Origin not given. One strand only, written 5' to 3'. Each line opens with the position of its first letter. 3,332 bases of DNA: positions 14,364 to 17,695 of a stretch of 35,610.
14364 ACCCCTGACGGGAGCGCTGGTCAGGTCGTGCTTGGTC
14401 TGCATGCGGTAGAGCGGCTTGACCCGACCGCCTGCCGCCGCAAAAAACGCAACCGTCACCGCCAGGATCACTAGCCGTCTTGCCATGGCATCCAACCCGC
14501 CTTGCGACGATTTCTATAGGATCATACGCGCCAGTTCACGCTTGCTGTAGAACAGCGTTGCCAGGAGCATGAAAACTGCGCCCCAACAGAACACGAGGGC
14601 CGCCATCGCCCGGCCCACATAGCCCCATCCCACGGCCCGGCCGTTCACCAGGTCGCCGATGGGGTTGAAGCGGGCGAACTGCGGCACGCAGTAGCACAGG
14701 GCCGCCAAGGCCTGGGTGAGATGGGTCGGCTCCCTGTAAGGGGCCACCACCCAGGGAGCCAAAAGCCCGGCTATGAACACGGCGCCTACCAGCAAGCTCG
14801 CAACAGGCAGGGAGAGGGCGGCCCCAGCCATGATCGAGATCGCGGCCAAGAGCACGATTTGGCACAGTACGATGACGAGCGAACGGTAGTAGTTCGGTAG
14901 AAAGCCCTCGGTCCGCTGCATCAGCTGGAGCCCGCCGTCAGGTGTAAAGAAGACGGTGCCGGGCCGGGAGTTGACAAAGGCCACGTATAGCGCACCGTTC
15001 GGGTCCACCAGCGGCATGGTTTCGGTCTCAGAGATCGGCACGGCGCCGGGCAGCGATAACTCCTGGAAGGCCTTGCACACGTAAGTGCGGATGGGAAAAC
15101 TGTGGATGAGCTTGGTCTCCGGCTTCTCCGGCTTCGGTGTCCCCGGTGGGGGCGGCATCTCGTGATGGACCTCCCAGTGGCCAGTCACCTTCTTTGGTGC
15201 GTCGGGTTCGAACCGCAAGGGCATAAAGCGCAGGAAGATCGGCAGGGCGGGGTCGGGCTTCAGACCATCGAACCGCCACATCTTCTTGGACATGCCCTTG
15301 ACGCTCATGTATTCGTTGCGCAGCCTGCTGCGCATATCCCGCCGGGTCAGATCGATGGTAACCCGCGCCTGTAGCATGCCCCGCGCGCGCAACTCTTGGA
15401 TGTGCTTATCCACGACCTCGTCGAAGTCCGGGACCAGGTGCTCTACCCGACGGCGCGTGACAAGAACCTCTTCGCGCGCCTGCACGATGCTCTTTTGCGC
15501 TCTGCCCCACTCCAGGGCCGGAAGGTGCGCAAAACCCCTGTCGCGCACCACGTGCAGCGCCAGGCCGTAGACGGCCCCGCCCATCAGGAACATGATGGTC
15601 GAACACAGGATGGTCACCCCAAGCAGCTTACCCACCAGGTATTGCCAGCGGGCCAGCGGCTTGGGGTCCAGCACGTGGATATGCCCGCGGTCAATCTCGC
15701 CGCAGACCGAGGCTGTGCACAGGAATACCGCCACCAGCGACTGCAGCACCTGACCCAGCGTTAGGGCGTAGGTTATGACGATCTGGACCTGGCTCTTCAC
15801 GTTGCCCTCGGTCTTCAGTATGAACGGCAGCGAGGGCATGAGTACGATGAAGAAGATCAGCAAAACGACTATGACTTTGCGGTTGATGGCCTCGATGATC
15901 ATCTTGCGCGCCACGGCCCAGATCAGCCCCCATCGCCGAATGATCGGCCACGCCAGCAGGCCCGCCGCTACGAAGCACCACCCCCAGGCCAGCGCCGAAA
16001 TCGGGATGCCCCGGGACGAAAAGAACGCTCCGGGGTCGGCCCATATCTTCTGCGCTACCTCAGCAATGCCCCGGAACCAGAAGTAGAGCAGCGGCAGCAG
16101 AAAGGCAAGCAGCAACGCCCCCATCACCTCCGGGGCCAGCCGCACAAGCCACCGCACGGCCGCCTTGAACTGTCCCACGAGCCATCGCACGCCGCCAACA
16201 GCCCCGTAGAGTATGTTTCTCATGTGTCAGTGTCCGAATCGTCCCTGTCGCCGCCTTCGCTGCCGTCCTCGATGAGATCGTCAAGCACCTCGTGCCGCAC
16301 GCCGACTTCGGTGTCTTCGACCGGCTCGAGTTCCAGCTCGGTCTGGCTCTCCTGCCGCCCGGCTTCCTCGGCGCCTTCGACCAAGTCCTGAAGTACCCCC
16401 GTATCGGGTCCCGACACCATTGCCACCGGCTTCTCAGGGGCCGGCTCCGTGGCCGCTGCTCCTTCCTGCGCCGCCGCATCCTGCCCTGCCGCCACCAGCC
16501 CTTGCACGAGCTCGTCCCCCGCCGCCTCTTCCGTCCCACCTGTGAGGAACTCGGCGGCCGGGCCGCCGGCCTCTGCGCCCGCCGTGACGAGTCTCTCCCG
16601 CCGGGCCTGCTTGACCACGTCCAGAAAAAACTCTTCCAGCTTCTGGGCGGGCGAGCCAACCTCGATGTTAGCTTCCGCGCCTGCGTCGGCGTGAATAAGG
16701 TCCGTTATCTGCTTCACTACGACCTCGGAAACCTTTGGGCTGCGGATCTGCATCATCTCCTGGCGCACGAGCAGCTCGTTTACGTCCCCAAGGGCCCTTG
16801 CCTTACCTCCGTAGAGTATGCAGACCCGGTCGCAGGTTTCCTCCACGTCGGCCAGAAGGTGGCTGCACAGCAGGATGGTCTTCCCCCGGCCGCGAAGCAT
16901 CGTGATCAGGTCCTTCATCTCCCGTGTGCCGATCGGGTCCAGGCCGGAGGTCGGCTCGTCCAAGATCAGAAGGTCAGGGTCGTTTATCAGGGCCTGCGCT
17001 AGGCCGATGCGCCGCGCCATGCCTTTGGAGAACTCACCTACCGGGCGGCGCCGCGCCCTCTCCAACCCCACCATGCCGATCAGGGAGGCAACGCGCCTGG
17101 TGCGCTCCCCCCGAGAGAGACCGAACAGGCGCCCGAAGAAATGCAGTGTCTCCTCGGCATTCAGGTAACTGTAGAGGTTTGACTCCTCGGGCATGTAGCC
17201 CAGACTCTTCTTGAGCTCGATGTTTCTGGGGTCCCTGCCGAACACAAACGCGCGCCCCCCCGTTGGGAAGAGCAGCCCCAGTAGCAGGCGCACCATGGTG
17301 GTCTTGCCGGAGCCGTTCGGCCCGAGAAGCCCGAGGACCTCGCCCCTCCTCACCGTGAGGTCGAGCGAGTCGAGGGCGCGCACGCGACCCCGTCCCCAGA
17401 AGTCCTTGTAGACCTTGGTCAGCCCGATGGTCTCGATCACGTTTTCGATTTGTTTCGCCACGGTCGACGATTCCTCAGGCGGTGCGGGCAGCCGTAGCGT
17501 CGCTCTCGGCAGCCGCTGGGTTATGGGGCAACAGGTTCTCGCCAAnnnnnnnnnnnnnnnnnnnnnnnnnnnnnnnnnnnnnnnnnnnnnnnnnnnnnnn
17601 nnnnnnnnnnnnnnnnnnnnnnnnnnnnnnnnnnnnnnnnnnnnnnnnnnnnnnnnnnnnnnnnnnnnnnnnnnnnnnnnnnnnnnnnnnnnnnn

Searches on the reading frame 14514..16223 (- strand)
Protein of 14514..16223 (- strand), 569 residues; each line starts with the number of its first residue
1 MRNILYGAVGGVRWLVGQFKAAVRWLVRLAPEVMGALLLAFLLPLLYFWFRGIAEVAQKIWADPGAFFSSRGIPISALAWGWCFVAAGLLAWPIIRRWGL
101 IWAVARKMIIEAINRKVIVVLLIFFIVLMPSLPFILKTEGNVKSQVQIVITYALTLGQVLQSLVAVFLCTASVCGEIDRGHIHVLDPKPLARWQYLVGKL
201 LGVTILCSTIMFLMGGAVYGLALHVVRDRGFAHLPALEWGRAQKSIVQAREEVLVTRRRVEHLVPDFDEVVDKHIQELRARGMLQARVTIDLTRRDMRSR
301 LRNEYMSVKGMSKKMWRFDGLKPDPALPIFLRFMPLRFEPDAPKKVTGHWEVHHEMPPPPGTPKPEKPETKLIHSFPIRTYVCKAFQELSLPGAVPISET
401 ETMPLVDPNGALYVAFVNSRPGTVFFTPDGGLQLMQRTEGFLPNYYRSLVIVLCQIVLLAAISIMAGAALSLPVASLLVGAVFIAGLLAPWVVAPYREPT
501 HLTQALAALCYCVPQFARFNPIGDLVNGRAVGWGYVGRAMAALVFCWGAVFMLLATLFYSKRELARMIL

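Call 4: search_protein_families(library=pfam, proteins=[window:14514-16223:-], max_evalue=0.01)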
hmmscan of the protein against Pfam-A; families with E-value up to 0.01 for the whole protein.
window:14514-16223:- (569 aa): 1 family
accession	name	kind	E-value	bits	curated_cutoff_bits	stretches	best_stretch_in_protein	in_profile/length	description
PF12679.13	ABC2_membrane_2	-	6.6e-06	26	27.2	1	102-222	1-137/283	ABC-2 family transporter protein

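Call 5: search_protein_families(library=ncbifam, proteins=[window:14514-16223:-], max_evalue=0.01)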
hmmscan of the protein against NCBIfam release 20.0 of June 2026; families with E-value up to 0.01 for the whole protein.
window:14514-16223:- (569 aa): 0 families

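Call 46: search_solved_structures(query=A3, max_evalue=5)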
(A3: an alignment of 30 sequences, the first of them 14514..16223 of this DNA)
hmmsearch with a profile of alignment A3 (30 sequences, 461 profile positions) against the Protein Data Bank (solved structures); distinct sequences matched with E-value up to 5: 11.
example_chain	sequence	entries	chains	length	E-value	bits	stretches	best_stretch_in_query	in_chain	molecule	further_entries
7o0y_D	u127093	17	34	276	2.4e-11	46.4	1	1-128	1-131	Probable ABC transporter permease protein NosY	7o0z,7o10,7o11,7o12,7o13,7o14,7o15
7ar9_Z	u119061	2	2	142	0.34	12.9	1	114-179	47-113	B16.6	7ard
9itj_U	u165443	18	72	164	0.42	12.6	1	108-202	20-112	ATP synthase subunit b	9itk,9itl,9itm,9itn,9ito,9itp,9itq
9kc5_2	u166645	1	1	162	0.79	11.7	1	301-348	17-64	Light-harvesting complex protein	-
8jvb_A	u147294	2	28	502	1.5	10.8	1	79-120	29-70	Type II and III secretion system protein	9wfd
2k78_A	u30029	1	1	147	1.6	10.7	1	257-293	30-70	Iron-regulated surface determinant protein C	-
4wyb_B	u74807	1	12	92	2.1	10.3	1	139-182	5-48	Bud site selection protein 6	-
7p2y_b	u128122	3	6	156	2.1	10.3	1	128-204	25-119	ATP synthase subunit b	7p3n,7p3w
7xn7_n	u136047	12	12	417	2.2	10.2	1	141-225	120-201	Protein that interacts with Spt6p and copurifies with Spt5p and RNA polymerase II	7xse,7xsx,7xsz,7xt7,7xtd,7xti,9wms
8dbs_X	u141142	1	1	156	4.1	9.3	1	122-195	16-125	ATP synthase subunit b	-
6oqr_X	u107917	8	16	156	4.6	9.2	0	123-194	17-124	ATP synthase subunit b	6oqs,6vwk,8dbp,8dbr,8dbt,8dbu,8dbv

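Call 71: search_protein_families(library=padloc, proteins=[window:14514-16223:-], max_evalue=0.001)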
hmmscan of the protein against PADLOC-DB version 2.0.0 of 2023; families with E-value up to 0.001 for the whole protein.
window:14514-16223:- (569 aa): 0 families

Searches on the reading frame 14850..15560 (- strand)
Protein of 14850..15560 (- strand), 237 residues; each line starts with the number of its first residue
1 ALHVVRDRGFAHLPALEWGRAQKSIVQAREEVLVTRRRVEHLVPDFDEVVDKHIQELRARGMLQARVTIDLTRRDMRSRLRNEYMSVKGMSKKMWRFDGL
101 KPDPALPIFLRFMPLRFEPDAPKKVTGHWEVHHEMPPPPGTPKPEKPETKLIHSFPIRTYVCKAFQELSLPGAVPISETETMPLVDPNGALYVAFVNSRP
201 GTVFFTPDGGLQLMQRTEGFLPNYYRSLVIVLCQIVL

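Call 50: search_protein_families(library=pfam, proteins=[window:14850-15560:-], max_evalue=1)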
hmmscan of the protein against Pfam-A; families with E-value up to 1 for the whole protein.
window:14850-15560:- (237 aa): 0 families

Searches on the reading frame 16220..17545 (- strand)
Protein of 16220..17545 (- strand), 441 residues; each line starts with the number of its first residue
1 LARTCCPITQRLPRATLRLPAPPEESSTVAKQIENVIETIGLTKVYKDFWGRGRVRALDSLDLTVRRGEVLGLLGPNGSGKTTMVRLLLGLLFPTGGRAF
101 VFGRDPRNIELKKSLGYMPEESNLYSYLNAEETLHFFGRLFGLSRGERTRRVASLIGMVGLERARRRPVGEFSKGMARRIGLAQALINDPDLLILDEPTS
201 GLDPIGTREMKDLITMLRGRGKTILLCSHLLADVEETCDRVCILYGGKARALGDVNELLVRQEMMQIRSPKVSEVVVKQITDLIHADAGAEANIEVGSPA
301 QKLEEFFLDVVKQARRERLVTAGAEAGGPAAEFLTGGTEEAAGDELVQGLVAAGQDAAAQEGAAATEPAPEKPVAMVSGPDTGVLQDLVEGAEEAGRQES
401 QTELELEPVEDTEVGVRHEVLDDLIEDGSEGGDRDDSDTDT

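Call 4: search_protein_families(library=pfam, proteins=[window:16220-17545:-], max_evalue=0.01)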
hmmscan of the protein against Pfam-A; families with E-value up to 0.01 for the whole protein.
window:16220-17545:- (441 aa): 4 families
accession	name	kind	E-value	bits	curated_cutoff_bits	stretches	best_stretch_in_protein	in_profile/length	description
PF00005.33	ABC_tran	-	1.3e-29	103.9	25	1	58-200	1-137/137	ABC transporter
PF13304.12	AAA_21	-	1.1e-08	35.9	27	1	162-208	228-277/304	AAA domain, putative AbiEii toxin, Type IV TA system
PF13191.12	AAA_16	-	0.0022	19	32.6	0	57-108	11-63/167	AAA ATPase domain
PF13604.12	AAA_30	-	0.0051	17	27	0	68-227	18-122/191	AAA domain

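Call 5: search_protein_families(library=ncbifam, proteins=[window:16220-17545:-], max_evalue=0.01)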
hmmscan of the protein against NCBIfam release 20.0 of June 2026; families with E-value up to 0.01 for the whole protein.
window:16220-17545:- (441 aa): 189 families (the best 25 are shown)
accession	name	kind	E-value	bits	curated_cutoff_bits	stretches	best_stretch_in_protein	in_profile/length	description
TIGR01188.1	drrA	subfamily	5.2e-64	216.4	312.45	1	53-279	4-234/302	daunorubicin resistance ABC transporter, ATP-binding protein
TIGR03522.1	GldA_ABC_ATP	equivalog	6.4e-53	180.1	402.6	1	53-275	13-236/301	gliding motility-associated ABC transporter ATP-binding subunit GldA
NF010060.0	PRK13537.1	equivalog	8.1e-49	166.2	521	1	35-261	11-236/314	nodulation factor ABC transporter ATP-binding protein NodI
TIGR03740.1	galliderm_ABC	subfamily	1.7e-48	165.3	309.75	1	54-251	12-204/223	lantibiotic protection ABC transporter ATP-binding subunit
NF033858.1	ABC2_perm_RbbA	equivalog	2.4e-48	164.7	1050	1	30-268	260-494/909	ribosome-associated ATPase/putative transporter RbbA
NF010059.0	PRK13536.1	equivalog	9.5e-47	159.4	549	1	37-259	41-262/342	nodulation factor ABC transporter ATP-binding protein NodI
TIGR01288.1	nodI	equivalog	1.4e-45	155.7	424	1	40-259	5-223/303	nodulation factor ABC transporter ATP-binding protein NodI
TIGR04521.1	ECF_ATPase_2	equivalog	3.7e-38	131.2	330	1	55-276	18-253/279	energy-coupling factor transporter ATPase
TIGR03864.1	PQQ_ABC_ATP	hypoth_equivalog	1.2e-37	129.6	302.25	1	53-266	12-227/236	ABC transporter, ATP-binding subunit, PQQ-dependent alcohol dehydrogenase system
TIGR04406.1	LPS_export_lptB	equivalog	1.6e-35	122.6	240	1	56-264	15-228/239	LPS export ABC transporter ATP-binding protein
TIGR01186.1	proV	subfamily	3e-33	115.4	326.6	1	53-261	4-220/363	betaine/proline/choline family ABC transporter ATP-binding protein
TIGR01166.1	cbiO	subfamily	4.8e-32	111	211.8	1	54-229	4-185/190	cobalt ABC transporter, ATP-binding protein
TIGR04520.1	ECF_ATPase_1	equivalog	1.4e-31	109.9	315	1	43-275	7-243/269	energy-coupling factor transporter ATPase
TIGR03771.1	anch_rpt_ABC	equivalog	2.1e-31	109.4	268.8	1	64-246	2-188/223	anchored repeat-type ABC transporter ATP-binding subunit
NF010170.0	PRK13651.1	equivalog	2.9e-31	108.6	432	2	132-264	125-258/308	cobalt transporter ATP-binding subunit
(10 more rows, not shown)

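Call 49: search_solved_structures(query=window:16220-17461:-, max_evalue=1e-25)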
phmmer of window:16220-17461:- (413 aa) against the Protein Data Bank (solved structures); distinct sequences matched with E-value up to 1e-25: 95 (the best 60 are shown).
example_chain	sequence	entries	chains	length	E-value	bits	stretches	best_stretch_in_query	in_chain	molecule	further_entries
7w01_A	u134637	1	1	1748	3.3e-64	220.9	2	15-234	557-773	Phospholipid-transporting ATPase ABCA3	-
7w02_A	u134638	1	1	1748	2e-63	218.3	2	15-234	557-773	Phospholipid-transporting ATPase ABCA3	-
8edw_A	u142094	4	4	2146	9.9e-63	216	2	12-230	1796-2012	Phospholipid-transporting ATPase ABCA7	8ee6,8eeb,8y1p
7lkp_A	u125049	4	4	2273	3.1e-62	214.4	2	20-222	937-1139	Retinal-specific phospholipid-transporting ATPase ABCA4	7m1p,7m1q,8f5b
7e7i_A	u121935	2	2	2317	3.3e-62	214.3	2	20-222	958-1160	Retinal-specific phospholipid-transporting ATPase ABCA4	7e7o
8eop_A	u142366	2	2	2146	5.5e-62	213.6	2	12-230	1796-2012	Phospholipid-transporting ATPase ABCA7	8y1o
7lkz_A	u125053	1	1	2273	2.1e-61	211.7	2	20-222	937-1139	Retinal-specific phospholipid-transporting ATPase ABCA4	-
7e7q_A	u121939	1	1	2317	2.2e-61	211.6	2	20-222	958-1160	Retinal-specific phospholipid-transporting ATPase ABCA4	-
7tbz_A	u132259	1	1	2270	1.5e-60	208.8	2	13-226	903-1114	ATP-binding cassette, sub-family A (ABC1), member 1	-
7tby_A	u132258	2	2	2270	1.5e-60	208.8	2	13-226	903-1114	ATP-binding cassette, sub-family A (ABC1), member 1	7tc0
7tdt_A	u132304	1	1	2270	1.5e-60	208.8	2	13-226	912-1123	Phospholipid-transporting ATPase ABCA1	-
5xjy_A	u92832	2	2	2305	1.6e-60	208.7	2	13-226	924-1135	ATP-binding cassette sub-family A member 1 | Phospholipid-transporting ATPase ABCA1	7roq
7tbw_A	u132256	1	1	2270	9.4e-60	206.2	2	13-226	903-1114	ATP-binding cassette, sub-family A (ABC1), member 1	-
7o0y_B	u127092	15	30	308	3.3e-52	181.4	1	25-268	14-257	Probable ABC transporter ATP-binding protein NosF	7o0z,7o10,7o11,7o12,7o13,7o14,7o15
7qba_B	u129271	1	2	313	6.9e-52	180.3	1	25-268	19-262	Probable ABC transporter ATP-binding protein NosF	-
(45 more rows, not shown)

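Call 71: search_protein_families(library=padloc, proteins=[window:16220-17461:-], max_evalue=0.001)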
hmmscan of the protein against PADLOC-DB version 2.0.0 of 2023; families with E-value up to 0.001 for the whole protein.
window:16220-17461:- (413 aa): 4 families
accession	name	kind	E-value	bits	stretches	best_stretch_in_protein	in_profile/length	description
PDLC04135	mad3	-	3.2e-27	94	2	137-241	257-361/374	mads_3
PDLC04140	mad8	-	7.9e-11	40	1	27-207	14-238/314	mads_8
PDLC02980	AriA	-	2.8e-09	35.4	1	136-190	230-287/304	-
PDLC04175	HEC-01A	-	5.6e-06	23.6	0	143-192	248-299/363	-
